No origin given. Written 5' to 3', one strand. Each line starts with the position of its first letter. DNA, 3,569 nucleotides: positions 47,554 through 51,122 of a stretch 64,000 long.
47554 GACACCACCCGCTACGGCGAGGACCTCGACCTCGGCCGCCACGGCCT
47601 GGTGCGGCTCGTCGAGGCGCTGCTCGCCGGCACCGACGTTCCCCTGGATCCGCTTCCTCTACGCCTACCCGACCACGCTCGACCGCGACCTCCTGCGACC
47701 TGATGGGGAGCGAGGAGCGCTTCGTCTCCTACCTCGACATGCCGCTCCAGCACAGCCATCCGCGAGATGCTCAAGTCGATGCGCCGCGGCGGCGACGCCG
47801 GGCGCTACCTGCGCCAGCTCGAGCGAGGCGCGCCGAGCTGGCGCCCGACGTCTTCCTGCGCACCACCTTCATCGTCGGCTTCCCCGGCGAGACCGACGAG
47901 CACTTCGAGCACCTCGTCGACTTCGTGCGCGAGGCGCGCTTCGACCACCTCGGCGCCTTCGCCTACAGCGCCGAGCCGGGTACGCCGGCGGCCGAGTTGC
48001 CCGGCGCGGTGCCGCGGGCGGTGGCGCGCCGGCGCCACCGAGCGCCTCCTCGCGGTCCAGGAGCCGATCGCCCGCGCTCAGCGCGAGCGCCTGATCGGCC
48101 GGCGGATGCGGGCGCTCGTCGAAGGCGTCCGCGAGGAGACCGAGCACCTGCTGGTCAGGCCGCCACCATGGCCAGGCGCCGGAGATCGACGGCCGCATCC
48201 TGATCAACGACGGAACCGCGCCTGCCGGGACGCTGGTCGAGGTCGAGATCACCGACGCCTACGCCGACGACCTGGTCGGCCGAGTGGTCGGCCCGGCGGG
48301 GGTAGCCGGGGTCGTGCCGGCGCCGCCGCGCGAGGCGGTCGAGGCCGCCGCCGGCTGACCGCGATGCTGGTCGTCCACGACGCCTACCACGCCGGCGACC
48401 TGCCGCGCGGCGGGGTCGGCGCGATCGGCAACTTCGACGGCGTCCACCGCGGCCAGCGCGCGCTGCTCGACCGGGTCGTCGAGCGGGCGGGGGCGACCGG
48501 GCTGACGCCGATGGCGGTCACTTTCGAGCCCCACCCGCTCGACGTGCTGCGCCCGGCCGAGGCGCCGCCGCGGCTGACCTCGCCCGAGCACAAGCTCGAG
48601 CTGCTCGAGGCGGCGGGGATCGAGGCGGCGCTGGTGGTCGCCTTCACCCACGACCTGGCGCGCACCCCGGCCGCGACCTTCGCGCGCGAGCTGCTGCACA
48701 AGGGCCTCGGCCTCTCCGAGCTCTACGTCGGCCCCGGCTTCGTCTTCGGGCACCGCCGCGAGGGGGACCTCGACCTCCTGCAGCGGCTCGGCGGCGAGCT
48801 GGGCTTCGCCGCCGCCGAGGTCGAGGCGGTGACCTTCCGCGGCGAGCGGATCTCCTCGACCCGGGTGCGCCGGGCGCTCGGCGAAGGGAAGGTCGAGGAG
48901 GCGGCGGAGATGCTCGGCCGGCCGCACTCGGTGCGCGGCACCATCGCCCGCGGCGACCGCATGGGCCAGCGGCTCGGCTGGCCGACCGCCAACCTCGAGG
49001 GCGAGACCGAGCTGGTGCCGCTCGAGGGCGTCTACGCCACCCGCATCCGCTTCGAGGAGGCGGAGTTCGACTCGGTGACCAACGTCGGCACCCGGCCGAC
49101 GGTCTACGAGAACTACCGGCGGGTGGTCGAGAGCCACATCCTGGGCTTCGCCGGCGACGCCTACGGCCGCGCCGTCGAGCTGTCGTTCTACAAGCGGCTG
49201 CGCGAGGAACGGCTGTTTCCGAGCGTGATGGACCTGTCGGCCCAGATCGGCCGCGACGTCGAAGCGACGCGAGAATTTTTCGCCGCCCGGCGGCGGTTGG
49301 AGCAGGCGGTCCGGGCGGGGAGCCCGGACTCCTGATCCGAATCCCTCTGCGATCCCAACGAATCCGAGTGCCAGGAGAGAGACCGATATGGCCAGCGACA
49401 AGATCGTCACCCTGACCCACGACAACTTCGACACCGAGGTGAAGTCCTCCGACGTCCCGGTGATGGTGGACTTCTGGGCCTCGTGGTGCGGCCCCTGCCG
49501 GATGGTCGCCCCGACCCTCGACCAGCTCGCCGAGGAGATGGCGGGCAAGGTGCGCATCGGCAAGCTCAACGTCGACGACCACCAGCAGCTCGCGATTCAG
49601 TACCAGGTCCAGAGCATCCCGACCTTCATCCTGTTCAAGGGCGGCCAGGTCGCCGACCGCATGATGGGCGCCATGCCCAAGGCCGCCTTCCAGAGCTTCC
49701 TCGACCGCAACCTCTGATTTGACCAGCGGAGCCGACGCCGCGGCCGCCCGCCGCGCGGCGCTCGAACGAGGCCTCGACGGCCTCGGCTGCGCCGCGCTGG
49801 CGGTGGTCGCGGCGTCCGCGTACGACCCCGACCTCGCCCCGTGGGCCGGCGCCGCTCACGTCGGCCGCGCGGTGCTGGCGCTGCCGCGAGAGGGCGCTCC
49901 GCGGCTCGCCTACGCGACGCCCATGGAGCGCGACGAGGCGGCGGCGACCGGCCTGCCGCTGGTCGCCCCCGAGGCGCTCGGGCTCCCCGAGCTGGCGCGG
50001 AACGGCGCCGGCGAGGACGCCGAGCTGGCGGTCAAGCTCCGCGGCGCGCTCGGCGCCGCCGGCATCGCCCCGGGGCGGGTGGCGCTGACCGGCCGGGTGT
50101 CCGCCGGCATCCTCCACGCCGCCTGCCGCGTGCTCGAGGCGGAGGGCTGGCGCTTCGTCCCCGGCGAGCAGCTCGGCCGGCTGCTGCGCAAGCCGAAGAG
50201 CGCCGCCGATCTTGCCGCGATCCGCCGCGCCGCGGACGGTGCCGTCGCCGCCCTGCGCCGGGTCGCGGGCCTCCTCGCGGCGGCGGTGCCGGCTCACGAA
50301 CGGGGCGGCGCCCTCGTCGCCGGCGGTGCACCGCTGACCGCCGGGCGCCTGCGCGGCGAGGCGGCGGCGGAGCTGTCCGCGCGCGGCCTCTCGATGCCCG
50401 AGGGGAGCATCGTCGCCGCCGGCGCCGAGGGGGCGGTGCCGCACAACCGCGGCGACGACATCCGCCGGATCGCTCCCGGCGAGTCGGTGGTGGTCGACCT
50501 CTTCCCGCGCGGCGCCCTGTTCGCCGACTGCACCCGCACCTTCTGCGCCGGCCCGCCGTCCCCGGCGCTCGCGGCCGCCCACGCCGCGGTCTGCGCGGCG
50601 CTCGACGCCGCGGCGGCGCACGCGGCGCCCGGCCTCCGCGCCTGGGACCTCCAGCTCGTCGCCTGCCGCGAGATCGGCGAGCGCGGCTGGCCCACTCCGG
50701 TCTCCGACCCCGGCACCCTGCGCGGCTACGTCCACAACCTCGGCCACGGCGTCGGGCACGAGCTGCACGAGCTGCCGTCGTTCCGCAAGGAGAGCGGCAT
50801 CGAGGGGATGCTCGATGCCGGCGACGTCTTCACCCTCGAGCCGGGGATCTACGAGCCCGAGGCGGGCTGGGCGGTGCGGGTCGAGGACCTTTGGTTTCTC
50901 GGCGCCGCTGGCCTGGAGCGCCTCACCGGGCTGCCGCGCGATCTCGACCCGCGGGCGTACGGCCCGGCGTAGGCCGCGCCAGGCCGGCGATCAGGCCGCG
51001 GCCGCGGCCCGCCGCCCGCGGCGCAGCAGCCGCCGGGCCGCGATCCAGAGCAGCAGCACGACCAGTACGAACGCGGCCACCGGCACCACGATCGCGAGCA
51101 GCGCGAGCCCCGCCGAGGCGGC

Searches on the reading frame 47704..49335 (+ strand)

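Call 50: search_protein_families(library=pfam, proteins=[window:47704-49335:+], max_evalue=0.001)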
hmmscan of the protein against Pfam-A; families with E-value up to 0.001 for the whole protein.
window:47704-49335:+ (543 aa): 2 families
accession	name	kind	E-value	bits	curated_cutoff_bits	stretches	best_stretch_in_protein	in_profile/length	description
PF06574.18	FAD_syn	-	1.8e-41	142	27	1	235-387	6-158/158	FAD synthetase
PF01687.23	Flavokinase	-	1.6e-35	122.5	19.6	1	404-526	1-124/124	Riboflavin kinase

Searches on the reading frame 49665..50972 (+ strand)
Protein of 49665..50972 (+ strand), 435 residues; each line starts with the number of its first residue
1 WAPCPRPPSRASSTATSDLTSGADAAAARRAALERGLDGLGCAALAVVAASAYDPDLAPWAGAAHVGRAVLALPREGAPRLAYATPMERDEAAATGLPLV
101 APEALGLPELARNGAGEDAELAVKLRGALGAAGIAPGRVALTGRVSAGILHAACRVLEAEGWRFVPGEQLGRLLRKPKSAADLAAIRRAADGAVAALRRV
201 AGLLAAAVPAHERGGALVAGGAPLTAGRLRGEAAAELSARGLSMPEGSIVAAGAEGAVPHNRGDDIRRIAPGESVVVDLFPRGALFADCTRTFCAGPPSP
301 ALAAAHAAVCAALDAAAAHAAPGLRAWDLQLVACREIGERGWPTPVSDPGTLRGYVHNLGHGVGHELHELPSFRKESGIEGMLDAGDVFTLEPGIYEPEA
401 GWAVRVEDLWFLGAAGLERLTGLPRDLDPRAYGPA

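Call 50: search_protein_families(library=pfam, proteins=[window:49665-50972:+], max_evalue=0.001)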
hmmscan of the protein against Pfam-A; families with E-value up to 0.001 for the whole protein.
window:49665-50972:+ (435 aa): 1 family
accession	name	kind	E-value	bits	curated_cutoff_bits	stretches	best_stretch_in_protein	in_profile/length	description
PF00557.29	Peptidase_M24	-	8.5e-37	127.4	23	1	185-410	2-204/208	Metallopeptidase family M24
